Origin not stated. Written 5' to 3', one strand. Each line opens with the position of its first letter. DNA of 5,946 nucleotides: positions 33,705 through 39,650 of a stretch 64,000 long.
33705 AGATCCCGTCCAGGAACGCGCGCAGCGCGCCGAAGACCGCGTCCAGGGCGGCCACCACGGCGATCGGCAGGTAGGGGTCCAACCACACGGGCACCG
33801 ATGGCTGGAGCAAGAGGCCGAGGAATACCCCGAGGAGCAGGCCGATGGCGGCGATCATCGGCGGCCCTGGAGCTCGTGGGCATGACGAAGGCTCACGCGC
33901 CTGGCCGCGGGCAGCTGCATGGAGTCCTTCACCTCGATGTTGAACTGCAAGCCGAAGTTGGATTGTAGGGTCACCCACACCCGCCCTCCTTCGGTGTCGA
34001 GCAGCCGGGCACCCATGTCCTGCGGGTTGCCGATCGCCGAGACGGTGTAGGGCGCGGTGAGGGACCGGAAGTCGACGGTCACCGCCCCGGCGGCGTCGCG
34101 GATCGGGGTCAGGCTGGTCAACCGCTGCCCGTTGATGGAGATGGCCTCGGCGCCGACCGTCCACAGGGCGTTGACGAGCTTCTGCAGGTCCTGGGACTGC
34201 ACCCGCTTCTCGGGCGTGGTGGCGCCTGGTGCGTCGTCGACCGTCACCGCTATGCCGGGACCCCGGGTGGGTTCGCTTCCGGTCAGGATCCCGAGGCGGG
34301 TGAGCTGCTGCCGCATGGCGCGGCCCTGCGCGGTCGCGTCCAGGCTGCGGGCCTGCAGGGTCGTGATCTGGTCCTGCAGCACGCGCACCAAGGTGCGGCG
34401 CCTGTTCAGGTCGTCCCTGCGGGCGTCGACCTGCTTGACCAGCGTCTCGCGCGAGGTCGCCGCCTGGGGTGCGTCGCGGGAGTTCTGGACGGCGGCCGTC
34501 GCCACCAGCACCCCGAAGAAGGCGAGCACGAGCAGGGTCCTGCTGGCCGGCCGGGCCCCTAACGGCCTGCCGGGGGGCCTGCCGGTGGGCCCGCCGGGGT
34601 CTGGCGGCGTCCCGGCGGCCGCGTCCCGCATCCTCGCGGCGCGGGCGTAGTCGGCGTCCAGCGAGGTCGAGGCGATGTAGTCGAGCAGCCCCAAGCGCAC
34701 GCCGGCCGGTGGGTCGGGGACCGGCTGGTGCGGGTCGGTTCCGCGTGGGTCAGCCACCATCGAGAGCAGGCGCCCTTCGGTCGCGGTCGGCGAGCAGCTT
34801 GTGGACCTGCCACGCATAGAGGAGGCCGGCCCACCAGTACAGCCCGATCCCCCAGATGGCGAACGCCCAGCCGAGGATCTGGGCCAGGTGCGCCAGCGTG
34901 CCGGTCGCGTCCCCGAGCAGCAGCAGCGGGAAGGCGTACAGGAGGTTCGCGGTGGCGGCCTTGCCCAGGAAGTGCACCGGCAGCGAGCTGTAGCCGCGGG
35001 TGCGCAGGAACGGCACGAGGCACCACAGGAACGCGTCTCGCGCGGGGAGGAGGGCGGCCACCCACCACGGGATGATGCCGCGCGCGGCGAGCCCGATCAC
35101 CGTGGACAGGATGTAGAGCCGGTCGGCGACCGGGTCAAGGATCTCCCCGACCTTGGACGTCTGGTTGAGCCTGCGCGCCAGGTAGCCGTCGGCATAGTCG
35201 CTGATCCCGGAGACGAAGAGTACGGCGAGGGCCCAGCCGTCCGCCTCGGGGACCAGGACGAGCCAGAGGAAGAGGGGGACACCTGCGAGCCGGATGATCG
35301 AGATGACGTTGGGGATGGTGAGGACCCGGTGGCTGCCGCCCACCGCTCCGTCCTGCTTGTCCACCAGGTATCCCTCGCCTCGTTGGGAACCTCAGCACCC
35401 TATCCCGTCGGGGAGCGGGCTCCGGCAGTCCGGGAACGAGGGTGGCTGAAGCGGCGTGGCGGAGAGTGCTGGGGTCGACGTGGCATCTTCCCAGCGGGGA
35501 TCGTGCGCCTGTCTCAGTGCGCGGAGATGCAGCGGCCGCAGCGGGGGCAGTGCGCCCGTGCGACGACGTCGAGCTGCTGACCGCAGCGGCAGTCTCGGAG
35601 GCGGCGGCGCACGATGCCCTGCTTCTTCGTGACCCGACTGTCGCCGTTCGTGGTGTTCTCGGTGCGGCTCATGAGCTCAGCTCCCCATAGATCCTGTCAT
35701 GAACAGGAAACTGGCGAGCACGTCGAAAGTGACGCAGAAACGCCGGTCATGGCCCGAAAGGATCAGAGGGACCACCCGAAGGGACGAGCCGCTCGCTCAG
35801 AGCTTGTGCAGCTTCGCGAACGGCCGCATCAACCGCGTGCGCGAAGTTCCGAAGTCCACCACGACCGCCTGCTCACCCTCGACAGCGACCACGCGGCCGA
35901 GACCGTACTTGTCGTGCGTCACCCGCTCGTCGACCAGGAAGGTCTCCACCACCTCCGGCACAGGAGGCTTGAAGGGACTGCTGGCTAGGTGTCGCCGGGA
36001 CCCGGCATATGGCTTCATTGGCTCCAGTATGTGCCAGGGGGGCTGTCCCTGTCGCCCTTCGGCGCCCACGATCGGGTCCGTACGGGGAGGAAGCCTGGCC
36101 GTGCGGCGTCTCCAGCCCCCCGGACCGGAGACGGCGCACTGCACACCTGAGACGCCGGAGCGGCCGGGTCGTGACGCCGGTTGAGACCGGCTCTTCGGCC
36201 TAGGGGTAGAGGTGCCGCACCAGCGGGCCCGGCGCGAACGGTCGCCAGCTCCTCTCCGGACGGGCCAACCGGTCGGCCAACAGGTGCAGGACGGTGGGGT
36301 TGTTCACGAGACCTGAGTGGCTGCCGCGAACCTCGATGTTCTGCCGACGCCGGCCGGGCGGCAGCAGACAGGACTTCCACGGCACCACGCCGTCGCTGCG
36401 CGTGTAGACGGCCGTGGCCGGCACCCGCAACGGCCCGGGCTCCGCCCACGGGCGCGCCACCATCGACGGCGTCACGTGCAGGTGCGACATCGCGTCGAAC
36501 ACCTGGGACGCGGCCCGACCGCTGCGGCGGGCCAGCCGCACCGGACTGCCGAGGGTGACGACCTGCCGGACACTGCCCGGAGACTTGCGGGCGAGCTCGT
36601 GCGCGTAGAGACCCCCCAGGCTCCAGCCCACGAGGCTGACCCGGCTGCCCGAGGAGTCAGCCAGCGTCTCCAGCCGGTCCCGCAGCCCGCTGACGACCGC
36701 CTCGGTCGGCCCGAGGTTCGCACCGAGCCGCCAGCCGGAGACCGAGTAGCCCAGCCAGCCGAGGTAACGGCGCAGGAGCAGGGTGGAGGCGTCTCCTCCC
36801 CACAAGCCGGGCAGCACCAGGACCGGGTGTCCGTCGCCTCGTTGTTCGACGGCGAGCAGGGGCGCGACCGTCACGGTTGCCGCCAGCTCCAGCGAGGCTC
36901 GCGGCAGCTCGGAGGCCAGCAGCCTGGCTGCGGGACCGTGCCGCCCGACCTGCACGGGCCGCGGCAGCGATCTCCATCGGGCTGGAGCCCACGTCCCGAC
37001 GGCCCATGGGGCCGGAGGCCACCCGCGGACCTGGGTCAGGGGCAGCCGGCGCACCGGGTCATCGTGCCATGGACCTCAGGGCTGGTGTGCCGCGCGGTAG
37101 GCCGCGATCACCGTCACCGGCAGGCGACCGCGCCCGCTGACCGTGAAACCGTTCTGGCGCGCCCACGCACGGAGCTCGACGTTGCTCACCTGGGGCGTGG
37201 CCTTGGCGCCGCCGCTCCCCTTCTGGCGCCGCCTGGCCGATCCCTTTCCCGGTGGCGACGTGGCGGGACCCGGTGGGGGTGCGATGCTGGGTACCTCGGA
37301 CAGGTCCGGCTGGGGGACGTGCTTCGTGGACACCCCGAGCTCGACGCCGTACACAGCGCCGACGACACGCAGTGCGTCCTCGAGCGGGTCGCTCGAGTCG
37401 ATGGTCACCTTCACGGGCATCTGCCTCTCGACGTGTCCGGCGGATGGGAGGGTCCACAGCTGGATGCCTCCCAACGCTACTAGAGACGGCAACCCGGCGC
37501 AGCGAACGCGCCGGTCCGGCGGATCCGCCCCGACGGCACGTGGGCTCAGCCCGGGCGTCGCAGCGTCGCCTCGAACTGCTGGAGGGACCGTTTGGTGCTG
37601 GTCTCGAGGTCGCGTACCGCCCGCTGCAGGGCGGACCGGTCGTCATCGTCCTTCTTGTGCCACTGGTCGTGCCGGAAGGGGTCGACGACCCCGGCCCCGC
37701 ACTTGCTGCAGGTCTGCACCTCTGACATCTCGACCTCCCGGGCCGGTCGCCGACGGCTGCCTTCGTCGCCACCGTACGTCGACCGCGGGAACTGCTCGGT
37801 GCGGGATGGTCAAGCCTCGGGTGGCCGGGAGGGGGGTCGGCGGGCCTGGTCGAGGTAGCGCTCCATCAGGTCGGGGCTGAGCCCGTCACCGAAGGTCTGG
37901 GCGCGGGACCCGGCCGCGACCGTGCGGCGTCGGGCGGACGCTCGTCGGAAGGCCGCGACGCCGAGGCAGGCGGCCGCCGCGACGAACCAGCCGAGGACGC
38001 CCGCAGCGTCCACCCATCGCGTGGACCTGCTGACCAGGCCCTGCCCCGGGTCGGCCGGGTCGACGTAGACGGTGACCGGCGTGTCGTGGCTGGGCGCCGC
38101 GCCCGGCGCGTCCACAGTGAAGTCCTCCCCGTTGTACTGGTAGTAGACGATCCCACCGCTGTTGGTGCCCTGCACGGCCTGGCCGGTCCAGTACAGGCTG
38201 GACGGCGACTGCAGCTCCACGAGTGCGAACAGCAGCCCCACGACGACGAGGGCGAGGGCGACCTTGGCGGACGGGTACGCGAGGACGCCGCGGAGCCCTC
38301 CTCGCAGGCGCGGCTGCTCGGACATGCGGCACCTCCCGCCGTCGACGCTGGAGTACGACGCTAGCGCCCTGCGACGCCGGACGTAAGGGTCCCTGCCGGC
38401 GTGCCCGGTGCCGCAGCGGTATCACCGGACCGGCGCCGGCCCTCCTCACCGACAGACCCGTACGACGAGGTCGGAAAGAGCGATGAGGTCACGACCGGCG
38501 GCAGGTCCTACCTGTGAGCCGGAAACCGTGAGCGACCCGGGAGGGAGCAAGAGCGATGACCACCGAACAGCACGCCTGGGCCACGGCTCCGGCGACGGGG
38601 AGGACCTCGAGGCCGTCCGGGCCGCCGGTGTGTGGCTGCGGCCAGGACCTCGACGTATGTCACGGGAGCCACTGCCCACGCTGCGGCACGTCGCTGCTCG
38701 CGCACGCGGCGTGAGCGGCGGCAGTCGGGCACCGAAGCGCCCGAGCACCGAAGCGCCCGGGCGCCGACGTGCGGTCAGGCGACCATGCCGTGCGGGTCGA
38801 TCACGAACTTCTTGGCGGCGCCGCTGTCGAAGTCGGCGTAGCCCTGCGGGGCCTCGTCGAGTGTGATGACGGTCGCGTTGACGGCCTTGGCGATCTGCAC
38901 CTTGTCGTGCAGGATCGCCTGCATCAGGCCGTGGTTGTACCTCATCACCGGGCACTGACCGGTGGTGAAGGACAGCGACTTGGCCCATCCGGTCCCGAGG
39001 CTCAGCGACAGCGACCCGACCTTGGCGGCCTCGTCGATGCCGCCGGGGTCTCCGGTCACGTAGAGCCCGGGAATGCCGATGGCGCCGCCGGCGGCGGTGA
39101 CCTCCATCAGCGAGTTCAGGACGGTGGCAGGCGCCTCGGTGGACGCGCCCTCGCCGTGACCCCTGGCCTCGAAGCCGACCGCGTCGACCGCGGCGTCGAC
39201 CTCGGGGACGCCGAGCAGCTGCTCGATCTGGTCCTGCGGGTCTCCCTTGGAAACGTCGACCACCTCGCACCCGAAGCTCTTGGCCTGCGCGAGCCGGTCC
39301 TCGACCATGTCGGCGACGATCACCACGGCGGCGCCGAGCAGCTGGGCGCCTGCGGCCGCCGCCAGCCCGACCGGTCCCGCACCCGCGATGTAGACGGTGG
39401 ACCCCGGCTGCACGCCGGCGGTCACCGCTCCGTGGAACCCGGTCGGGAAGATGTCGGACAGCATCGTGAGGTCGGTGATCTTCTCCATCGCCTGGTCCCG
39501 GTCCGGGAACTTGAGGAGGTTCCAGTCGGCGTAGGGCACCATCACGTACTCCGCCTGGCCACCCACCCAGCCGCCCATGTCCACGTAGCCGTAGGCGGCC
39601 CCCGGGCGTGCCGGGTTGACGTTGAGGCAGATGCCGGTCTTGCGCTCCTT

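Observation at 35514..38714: Two unannotated paralogous 52-aa Cys/His micro-proteins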

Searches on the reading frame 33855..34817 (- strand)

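Call 17: search_protein_families(library=pfam, proteins=[window:33855-34817:-], max_evalue=0.01)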
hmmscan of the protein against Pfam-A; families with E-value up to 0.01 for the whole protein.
window:33855-34817:- (320 aa): 1 family
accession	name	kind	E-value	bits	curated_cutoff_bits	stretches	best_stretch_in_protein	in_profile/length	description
PF05949.17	DUF881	-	1.6e-39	135.5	25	1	171-312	1-144/146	Bacterial protein of unknown function (DUF881)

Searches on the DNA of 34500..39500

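Call 37: search_rna_families(source=window, start=34500, end=39500, threshold=evalue, max_evalue=1)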
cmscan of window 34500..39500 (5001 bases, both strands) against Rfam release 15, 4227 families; matches with E-value up to 1: 0.
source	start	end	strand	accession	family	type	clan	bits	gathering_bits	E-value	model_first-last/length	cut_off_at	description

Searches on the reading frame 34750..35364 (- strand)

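Call 17: search_protein_families(library=pfam, proteins=[window:34750-35364:-], max_evalue=0.01)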
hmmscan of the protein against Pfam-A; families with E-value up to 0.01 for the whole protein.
window:34750-35364:- (204 aa): 1 family
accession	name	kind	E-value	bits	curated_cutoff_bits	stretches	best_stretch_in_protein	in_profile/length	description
PF01066.26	CDP-OH_P_transf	-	6.4e-37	127.7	22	1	15-171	1-152/152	CDP-alcohol phosphatidyltransferase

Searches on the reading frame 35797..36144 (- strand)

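Call 17: search_protein_families(library=pfam, proteins=[window:35797-36144:-], max_evalue=0.01)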
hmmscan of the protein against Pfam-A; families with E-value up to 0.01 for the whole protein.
window:35797-36144:- (115 aa): 1 family
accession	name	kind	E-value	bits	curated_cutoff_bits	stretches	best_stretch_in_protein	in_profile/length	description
PF21196.3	PcrA_UvrD_tudor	-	0.0015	18.8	23.9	1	71-92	1-22/48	PcrA/UvrD tudor domain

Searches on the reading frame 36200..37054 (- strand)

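Call 17: search_protein_families(library=pfam, proteins=[window:36200-37054:-], max_evalue=0.01)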
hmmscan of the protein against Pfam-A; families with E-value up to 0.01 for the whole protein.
window:36200-37054:- (284 aa): 2 families
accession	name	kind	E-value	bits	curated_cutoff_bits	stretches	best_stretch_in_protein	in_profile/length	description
PF00561.26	Abhydrolase_1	-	0.00013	22.1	25.8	1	138-171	70-108/245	alpha/beta hydrolase fold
PF07819.20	PGAP1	-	0.00031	21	24.3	1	136-186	90-144/233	PGAP1-like alpha/beta domain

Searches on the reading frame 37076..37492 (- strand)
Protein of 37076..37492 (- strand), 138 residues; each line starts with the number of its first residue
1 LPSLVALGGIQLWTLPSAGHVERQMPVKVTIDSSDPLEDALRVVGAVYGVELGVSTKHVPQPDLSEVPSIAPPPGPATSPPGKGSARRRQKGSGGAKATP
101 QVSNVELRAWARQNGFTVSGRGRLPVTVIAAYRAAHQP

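Call 17: search_protein_families(library=pfam, proteins=[window:37076-37492:-], max_evalue=0.01)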
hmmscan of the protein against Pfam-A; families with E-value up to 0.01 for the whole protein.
window:37076-37492:- (138 aa): 1 family
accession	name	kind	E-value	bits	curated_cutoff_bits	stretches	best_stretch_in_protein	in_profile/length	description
PF23359.1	Lsr2_DNA-bd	-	6.1e-12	45.1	26.9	1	104-135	6-37/37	Lsr2 DNA-binding domain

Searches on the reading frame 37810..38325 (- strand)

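Call 17: search_protein_families(library=pfam, proteins=[window:37810-38325:-], max_evalue=0.01)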
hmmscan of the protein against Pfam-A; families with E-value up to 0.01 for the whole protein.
window:37810-38325:- (171 aa): 1 family
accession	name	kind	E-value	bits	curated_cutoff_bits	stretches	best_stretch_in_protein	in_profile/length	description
PF12158.14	DUF3592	-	0.00016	22.7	25.3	1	54-100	17-81/84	Domain of unknown function (DUF3592)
